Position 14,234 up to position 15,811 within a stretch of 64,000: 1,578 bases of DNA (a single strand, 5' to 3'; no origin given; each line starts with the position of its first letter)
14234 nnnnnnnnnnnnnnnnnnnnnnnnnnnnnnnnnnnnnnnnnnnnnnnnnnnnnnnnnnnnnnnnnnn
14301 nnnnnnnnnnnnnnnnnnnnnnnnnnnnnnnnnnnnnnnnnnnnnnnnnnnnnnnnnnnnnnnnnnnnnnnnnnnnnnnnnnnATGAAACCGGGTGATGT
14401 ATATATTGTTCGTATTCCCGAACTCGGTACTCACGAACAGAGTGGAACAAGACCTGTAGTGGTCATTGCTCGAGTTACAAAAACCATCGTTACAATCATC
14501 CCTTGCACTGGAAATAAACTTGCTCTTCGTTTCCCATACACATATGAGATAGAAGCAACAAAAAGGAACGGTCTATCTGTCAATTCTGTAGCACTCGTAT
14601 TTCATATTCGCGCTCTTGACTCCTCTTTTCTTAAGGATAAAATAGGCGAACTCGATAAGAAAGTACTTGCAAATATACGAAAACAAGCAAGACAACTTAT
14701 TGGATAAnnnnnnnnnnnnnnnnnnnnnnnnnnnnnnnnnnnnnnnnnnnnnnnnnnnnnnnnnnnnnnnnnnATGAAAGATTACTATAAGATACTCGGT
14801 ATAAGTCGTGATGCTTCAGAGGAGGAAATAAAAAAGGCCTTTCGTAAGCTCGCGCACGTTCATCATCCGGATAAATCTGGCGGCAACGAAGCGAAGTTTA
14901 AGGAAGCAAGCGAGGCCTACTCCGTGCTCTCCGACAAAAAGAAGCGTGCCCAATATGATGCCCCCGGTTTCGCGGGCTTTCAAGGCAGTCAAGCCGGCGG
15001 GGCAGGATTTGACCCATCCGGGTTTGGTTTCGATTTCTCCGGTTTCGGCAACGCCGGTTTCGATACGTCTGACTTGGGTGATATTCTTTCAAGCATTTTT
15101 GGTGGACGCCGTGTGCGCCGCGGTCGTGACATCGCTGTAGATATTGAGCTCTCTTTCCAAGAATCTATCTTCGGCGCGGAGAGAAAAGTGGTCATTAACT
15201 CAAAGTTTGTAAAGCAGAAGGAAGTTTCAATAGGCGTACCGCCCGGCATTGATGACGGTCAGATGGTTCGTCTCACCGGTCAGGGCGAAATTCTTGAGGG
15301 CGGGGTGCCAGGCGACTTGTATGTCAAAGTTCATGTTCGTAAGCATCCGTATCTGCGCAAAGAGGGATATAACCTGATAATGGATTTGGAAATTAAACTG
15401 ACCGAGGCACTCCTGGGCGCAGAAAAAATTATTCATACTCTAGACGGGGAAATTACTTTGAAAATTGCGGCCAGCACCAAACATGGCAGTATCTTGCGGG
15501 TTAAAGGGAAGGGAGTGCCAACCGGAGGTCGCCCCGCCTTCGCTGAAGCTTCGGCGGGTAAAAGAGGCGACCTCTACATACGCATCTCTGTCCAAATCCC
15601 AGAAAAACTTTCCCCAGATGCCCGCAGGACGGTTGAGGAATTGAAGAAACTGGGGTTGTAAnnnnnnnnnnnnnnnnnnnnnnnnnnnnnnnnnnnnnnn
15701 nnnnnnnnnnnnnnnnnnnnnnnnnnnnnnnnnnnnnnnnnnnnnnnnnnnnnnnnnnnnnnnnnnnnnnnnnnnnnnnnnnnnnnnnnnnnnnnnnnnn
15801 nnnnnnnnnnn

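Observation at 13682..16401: dnaK-dnaJ operon split by an orphan gene plus a MazEF-like TA pair, followed by a cluster of well-signalled GC-rich orphans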

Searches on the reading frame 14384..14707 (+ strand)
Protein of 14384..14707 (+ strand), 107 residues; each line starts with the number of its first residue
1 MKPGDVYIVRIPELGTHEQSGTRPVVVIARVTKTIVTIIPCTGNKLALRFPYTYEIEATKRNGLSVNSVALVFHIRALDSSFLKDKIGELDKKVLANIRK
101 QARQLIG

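Call 5: search_protein_families(library=pfam, proteins=[window:14384-14707:+], max_evalue=1)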
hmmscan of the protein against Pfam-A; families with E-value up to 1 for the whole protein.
window:14384-14707:+ (107 aa): 1 family
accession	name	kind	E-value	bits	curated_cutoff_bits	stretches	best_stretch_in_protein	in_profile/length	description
PF02452.23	PemK_toxin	-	6.8e-19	68.5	23.1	1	2-105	1-108/109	PemK-like, MazF-like toxin of type II toxin-antitoxin system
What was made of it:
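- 14384..14707 (+): PemK/MazF-family endoribonuclease toxin (107 aa). Call 5: PF02452, E 6.8e-19 over the full length.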

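Call 6: search_protein_families(library=phrogs, proteins=[window:14384-14707:+], max_evalue=1)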
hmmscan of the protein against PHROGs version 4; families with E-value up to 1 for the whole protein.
window:14384-14707:+ (107 aa): 3 families
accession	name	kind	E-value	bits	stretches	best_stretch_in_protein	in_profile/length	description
phrog_1936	-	moron, auxiliary metabolic gene and host takeover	2.3e-16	61.2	1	1-101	9-114/188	MazF-like growth inhibitor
phrog_35650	-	moron, auxiliary metabolic gene and host takeover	1e-05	26.1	1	2-100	18-127/224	MazF-like growth inhibitor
phrog_13411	-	moron, auxiliary metabolic gene and host takeover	0.18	13.3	1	3-70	5-74/144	MazF-like growth inhibitor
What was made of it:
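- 14384..14707 (+): Call 6: PHROG MazF-like, 2.3e-16.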

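Call 7: search_protein_families(library=ncbifam, proteins=[window:14384-14707:+], max_evalue=1)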
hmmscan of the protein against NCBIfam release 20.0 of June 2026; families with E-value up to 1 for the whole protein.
window:14384-14707:+ (107 aa): 2 families
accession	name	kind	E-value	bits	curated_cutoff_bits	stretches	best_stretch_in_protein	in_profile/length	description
NF007386.0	PRK09907.1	equivalog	3.9e-05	23.6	120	1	4-107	10-111/111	endoribonuclease MazF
NF040983.1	BimA_second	exception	0.075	11.9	600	1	20-83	146-209/381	trimeric autotransporter actin-nucleating factor BimA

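Call 8: search_protein_families(library=padloc, proteins=[window:14384-14707:+], max_evalue=1)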
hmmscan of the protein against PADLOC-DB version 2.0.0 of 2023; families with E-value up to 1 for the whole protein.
window:14384-14707:+ (107 aa): 0 families

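Call 9: find_encoding_contigs(protein=window:14384-14707:+, flank=10000, max_places=10)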
Protein window:14384-14707:+ (107 aa): 1 contig read that carries it; 1 place shown.
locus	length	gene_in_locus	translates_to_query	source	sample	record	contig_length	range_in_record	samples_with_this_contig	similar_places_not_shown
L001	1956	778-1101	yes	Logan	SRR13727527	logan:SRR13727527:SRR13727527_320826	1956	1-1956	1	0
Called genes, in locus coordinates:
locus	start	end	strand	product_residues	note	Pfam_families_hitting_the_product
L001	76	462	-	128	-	-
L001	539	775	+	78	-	-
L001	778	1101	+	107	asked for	PF02452:PemK_toxin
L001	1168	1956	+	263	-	?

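Call 69: search_solved_structures(query=window:14384-14707:+, max_evalue=0.001, show_alignments=3)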
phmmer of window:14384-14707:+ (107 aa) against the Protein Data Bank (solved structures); distinct sequences matched with E-value up to 0.001: 10.
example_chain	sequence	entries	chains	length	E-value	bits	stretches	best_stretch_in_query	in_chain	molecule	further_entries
7bxy_A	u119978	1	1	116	4.8e-08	36.1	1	2-99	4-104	mRNA interferase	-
4hke_A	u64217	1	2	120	5.4e-08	36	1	2-99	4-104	Addiction module toxin component PemK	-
4me7_A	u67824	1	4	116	7.6e-08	35.5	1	2-98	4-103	mRNA interferase EndoA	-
4mdx_A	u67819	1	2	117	7.9e-08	35.5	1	2-98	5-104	mRNA interferase EndoA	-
1ne8_A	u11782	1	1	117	7.9e-08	35.5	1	2-98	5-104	conserved hypothetical protein YDCE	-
4of1_A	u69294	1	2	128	1.4e-07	34.6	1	2-92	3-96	mRNA interferase MazF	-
2mf2_A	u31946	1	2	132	1.6e-07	34.5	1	2-92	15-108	mRNA interferase MazF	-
4mzm_A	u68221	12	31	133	1.6e-07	34.4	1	2-92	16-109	mRNA interferase MazF | MazF mRNA interferase | Endoribonuclease MazF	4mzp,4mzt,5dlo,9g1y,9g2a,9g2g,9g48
7d28_A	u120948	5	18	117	0.00034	23.8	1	11-107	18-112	Endoribonuclease MazF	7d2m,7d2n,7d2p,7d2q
7dhp_A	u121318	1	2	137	0.00054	23.2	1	11-107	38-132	Endoribonuclease MazF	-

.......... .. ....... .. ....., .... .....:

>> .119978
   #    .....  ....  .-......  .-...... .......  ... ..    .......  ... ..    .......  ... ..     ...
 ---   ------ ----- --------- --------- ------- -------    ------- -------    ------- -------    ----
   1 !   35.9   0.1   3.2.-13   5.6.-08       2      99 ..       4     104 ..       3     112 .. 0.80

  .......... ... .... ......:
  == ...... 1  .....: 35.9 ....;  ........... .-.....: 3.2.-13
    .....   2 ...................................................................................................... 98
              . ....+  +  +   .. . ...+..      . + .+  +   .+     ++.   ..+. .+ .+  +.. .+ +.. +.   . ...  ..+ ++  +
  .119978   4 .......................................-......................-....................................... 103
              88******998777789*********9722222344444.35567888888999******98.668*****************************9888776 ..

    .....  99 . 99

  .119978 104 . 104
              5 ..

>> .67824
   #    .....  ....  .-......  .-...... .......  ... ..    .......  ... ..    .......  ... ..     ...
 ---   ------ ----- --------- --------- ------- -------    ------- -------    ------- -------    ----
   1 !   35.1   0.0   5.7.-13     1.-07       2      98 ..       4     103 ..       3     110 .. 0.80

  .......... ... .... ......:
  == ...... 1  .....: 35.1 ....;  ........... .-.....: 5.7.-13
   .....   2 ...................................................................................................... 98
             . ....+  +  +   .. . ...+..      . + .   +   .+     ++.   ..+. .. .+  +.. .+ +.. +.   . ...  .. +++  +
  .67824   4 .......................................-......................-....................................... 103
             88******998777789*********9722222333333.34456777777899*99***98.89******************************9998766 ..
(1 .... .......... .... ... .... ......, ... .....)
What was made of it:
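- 14384..14707 (+): Call 69: PDB EndoA/MazF, E 5e-8.
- On Type II TA, MazF/PemK toxin family: Call 69: R23 in '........' aligns with '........', and T42 in 'iipcT' aligns with 'aaiT' of B. subtilis EndoA.
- Closest known: MazEF/PemIK. Same: Homology to EndoA/MazF crystal structures, with the Arg (RPV motif) and Thr positions conserved (call 69).
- Closest known: MazEF/PemIK. Different: The toxin lacks about 5 residues of the loop after the RPV strand (call 69).
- Calls 5, 6 and 69: PemK domain, homology to PDB MazF/EndoA, and conserved Arg and Thr.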

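Call 94: find_related_loci(query=window:14384-14707:+, collection=viral_contigs, flank=4000)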
Query window:14384-14707:+ (107 aa) in viral_contigs; peptide patterns used: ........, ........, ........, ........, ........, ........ (x = any residue, [..] = any of these).
23 stretches matched a pattern, but none encodes a relative of the query by tblastn (E <= 1e-3).

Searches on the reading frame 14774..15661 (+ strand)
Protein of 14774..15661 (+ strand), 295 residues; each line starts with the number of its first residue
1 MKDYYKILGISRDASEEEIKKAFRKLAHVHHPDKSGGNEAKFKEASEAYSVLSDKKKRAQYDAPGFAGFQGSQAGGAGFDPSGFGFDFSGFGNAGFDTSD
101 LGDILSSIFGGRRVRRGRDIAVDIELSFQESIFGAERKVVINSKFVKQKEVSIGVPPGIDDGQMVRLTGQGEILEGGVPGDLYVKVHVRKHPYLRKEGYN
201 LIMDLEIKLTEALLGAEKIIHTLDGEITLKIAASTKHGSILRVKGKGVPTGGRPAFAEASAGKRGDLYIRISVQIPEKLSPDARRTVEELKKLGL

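Call 5: search_protein_families(library=pfam, proteins=[window:14774-15661:+], max_evalue=1)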
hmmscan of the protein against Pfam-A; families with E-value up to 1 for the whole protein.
window:14774-15661:+ (295 aa): 3 families
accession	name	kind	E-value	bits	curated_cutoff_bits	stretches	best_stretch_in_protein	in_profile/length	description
PF01556.23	DnaJ_C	-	2.2e-41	141.8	26.6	1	121-276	2-152/152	DnaJ C terminal domain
PF00226.36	DnaJ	-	3.6e-24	85.1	27.8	1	3-62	1-63/63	DnaJ domain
PF13905.12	Thioredoxin_8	-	0.27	12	27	1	3-39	34-71/94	Thioredoxin-like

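Call 7: search_protein_families(library=ncbifam, proteins=[window:14774-15661:+], max_evalue=1)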
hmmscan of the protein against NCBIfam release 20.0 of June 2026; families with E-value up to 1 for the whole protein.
window:14774-15661:+ (295 aa): 15 families
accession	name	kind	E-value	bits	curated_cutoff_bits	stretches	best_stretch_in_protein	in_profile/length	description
TIGR02349.1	DnaJ_bact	equivalog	8e-74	249.1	377.2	2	3-143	1-142/354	molecular chaperone DnaJ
NF008035.0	PRK10767.1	subfamily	1.5e-66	225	338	2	2-143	4-140/374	molecular chaperone DnaJ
NF010892.0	PRK14299.1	equivalog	3.5e-57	193.9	392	1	2-290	4-283/291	chaperone protein DnaJ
NF010872.0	PRK14279.1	equivalog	9.2e-55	186.3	556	2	147-289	240-374/394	molecular chaperone DnaJ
NF010894.0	PRK14301.1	equivalog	9.9e-53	179.4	548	2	147-293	211-350/373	chaperone protein DnaJ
NF010871.0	PRK14278.1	equivalog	3.4e-51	174.3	502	2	147-292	210-349/378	molecular chaperone DnaJ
NF010885.0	PRK14292.1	equivalog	6.1e-48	163.7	585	2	146-288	210-343/371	chaperone protein DnaJ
NF010874.0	PRK14281.1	equivalog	2.8e-44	151.8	619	2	2-119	3-113/397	chaperone protein DnaJ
NF007618.0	PRK10266.1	equivalog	2.2e-39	135.7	403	1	1-283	3-283/306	curved DNA-binding protein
NF037946.1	terminal_TopJ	equivalog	1.8e-34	119.3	300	2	2-85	5-88/810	terminal organelle assembly protein TopJ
TIGR03835.1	termin_org_DnaJ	equivalog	1.9e-22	79.5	512.25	1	2-82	2-82/871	terminal organelle assembly protein TopJ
NF050028.1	CldAdptActJ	equivalog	3.4e-10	40.3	150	1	1-61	1-69/93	cold adaptation protein ActJcold adaptation protein ActJ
NF006948.0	PRK09430.1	equivalog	2.1e-07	30.9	162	1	2-34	200-232/267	co-chaperone DjlA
NF006502.0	PRK08937.3-2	equivalog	0.039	13.4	259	1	3-44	204-245/275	adenylosuccinate lyase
TIGR00714.1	hscB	equivalog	0.05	13.7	46.75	1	16-61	5-56/156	Fe-S protein assembly co-chaperone HscB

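Call 85: search_protein_families(library=pfam, proteins=[L008:5301-5558:-, L008:5692-5883:-], max_evalue=0.01)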
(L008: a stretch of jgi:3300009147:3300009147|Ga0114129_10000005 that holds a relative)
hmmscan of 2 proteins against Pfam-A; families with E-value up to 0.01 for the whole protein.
L008:5301-5558:- (85 aa): 1 family
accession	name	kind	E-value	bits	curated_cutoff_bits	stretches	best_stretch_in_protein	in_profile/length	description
PF04226.18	Transgly_assoc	-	4.6e-15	56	25.3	1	33-78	1-47/49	Transglycosylase associated protein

L008:5692-5883:- (63 aa): 0 families
